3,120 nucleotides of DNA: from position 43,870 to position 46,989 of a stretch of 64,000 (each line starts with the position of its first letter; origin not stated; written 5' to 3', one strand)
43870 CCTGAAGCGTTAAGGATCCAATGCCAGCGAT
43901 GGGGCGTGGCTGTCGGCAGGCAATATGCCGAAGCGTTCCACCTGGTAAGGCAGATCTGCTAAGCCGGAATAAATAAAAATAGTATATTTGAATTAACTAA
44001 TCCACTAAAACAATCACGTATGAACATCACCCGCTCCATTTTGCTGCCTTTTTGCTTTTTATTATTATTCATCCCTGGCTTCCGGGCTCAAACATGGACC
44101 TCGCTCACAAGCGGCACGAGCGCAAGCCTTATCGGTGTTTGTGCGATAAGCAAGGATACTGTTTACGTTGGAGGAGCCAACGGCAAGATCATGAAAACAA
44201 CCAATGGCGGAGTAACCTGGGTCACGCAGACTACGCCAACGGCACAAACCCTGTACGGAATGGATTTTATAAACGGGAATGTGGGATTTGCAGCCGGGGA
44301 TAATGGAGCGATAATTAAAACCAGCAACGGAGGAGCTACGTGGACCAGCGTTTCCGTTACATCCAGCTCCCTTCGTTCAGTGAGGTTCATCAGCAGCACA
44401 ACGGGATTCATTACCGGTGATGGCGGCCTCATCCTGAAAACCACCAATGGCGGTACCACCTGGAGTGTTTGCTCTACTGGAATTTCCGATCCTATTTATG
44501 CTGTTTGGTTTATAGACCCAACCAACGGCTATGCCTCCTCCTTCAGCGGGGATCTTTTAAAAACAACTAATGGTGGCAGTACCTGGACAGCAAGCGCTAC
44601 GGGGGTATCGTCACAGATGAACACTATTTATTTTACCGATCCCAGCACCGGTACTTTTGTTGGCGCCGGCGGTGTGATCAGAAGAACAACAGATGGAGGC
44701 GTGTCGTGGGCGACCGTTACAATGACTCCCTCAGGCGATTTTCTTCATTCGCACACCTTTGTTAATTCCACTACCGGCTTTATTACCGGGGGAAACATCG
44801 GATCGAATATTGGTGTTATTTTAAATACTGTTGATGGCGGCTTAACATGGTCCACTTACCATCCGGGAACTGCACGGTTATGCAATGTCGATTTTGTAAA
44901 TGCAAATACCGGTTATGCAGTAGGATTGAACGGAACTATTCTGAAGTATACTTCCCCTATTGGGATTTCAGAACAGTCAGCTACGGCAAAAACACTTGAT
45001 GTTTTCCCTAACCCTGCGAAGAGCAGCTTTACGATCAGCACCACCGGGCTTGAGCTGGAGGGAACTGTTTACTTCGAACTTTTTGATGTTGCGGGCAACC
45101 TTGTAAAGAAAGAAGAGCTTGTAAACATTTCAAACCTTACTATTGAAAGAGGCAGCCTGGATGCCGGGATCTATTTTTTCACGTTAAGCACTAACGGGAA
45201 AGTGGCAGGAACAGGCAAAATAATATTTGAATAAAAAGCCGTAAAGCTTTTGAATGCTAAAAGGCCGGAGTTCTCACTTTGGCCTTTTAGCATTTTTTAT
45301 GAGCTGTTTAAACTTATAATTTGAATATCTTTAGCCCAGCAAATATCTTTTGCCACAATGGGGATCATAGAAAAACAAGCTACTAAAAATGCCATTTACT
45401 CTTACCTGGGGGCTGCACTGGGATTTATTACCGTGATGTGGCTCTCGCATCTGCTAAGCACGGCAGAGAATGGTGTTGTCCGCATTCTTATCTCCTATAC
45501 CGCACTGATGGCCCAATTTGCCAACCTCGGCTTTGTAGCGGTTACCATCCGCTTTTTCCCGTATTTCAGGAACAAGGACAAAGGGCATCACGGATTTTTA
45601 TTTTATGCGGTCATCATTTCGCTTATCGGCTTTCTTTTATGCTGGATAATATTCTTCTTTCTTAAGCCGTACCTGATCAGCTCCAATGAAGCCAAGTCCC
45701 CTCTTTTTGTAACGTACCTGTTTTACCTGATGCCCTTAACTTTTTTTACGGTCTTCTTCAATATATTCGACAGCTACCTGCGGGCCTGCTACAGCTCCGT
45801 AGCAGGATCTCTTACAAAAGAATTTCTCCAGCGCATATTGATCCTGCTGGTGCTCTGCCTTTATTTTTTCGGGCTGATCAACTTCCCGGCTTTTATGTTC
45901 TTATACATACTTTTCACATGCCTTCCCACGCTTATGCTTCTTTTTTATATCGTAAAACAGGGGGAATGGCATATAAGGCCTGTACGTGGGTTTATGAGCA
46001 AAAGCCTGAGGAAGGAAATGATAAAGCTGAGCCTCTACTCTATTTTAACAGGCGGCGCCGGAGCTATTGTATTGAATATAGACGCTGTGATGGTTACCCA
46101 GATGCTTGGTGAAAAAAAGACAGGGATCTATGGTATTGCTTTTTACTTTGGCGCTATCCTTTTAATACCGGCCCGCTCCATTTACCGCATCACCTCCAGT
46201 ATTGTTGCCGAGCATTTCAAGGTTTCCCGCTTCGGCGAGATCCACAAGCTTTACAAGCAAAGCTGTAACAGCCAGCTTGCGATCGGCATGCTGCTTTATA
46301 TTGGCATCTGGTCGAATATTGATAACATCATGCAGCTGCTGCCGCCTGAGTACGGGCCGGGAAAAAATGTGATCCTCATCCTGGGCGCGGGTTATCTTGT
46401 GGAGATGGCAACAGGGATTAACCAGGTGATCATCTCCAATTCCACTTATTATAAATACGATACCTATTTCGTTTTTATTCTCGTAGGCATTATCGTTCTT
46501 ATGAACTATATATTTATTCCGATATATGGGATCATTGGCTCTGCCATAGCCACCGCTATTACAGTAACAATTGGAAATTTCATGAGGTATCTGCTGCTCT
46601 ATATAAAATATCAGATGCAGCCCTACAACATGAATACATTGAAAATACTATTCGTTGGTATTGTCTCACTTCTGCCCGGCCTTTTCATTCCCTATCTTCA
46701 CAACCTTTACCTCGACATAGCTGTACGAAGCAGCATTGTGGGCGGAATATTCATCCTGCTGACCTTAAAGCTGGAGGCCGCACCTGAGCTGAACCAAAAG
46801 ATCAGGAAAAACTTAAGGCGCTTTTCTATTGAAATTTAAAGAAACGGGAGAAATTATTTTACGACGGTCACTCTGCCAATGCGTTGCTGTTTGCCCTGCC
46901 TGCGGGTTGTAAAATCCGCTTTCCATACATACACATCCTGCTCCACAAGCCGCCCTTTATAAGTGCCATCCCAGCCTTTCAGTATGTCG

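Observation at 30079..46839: Expanded pseudaminic-acid-type nonulosonate cluster carrying an unusually large, non-canonical tailoring set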

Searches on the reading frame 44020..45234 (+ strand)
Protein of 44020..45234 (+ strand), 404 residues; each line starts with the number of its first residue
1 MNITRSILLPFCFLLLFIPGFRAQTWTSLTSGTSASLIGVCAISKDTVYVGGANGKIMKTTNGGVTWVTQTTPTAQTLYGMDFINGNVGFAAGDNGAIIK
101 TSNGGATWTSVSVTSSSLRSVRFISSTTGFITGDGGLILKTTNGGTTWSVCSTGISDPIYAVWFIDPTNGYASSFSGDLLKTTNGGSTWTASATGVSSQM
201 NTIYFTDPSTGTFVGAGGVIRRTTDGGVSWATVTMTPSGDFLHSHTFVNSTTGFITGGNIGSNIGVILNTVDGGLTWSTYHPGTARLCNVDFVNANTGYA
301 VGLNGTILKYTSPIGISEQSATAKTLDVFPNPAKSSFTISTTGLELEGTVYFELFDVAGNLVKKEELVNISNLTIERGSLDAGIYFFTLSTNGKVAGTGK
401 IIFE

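Call 4: search_protein_families(library=pfam, proteins=[window:44020-45234:+], max_evalue=0.01)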
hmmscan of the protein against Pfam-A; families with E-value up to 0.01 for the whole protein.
window:44020-45234:+ (404 aa): 5 families
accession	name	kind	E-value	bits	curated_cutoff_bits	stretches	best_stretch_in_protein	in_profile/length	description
PF14870.12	PSII_BNR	-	6.6e-25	88.4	27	4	67-192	9-140/303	Photosynthesis system II assembly factor YCF48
PF18962.6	Por_Secre_tail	-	9.4e-10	39.1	27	1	328-396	1-69/75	Secretion system C-terminal sorting domain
PF15902.12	Sortilin-Vps10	-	6.3e-06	25.7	33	0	24-78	11-68/446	Sortilin, neurotensin receptor 3,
PF02012.26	BNR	-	0.0011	19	27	0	141-149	3-11/12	BNR/Asp-box repeat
PF19755.4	DUF6242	-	0.0038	17.5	29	0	23-67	175-217/217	Domain of unknown function (DUF6242)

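Call 6: search_protein_families(library=ncbifam, proteins=[window:44020-45234:+], max_evalue=0.001)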
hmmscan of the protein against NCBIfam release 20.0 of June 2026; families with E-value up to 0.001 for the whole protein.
window:44020-45234:+ (404 aa): 4 families
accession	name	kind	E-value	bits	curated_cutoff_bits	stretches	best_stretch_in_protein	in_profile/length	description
NF010237.0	PRK13684.1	equivalog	3.4e-26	92.1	326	3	73-194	43-169/334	photosynthesis system II assembly factor Ycf48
TIGR04183.1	Por_Secre_tail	domain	7.9e-10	38.6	23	1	328-402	1-70/72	T9SS type A sorting domain-containing protein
NF045728.1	glycosyl_F510_1955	equivalog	5.8e-09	35.6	175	2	139-280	75-213/246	F510_1955 family glycosylhydrolase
NF038113.1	T9SSA_dep_M36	equivalog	1.5e-07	30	885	1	315-402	782-867/869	T9SS-dependent M36 family metallopeptidase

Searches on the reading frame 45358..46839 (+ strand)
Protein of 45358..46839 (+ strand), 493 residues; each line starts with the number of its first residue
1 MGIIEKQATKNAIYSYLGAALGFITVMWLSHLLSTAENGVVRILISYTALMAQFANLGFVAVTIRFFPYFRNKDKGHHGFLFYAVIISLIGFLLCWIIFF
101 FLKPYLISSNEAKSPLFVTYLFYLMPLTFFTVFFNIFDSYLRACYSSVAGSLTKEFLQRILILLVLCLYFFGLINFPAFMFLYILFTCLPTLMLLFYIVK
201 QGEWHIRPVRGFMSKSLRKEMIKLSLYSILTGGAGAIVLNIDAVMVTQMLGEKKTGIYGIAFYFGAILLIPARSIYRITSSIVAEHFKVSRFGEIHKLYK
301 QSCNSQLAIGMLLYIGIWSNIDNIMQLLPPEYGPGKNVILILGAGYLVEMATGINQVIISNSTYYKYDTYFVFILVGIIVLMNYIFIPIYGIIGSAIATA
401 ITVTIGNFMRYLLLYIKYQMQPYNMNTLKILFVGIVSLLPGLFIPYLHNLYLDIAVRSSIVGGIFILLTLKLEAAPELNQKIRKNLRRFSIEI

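Call 4: search_protein_families(library=pfam, proteins=[window:45358-46839:+], max_evalue=0.01)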
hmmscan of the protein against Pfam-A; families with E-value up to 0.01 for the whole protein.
window:45358-46839:+ (493 aa): 1 family
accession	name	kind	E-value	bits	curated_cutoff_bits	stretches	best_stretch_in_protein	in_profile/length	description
PF01943.22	Polysacc_synt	-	1.5e-07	31.6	28.2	1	15-265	12-251/274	Polysaccharide biosynthesis protein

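Call 6: search_protein_families(library=ncbifam, proteins=[window:45358-46839:+], max_evalue=0.001)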
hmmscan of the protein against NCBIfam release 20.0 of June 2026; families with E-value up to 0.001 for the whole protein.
window:45358-46839:+ (493 aa): 0 families
